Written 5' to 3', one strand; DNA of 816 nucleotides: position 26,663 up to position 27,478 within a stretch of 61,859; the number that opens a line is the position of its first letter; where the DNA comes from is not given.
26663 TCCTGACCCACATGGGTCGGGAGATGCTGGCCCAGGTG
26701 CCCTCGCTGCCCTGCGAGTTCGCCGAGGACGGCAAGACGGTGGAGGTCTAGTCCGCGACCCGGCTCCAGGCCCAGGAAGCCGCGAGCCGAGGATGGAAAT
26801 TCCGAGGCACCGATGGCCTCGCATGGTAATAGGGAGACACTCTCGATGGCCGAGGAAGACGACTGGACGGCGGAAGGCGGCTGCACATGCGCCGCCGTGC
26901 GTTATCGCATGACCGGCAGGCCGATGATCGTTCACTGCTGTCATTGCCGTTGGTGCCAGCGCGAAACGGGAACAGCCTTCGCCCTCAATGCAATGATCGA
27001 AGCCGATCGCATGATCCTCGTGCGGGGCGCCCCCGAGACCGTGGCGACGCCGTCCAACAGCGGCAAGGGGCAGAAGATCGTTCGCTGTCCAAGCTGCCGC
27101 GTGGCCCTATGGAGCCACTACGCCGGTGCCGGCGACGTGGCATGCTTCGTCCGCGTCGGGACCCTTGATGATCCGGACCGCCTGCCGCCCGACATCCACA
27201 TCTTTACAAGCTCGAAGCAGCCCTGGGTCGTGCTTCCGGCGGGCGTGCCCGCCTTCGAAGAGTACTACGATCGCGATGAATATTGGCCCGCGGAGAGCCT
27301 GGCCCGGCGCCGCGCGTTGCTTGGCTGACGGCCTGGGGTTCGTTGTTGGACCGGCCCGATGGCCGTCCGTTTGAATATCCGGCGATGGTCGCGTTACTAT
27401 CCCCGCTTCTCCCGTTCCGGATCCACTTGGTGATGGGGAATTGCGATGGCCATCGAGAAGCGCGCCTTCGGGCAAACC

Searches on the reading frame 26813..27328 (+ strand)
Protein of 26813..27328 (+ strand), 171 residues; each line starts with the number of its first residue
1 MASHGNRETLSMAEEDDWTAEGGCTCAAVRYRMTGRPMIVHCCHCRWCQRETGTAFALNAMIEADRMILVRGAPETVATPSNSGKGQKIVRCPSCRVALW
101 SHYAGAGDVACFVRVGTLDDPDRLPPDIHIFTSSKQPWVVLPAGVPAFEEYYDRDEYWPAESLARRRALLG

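Call 57: search_protein_families(library=pfam, proteins=[window:26813-27328:+], max_evalue=0.001)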
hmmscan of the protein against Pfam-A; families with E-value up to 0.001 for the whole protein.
window:26813-27328:+ (171 aa): 1 family
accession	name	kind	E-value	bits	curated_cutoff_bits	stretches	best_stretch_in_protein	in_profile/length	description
PF04828.22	GFA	-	8.3e-30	103.7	24.3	1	20-133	2-114/115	Glutathione-dependent formaldehyde-activating enzyme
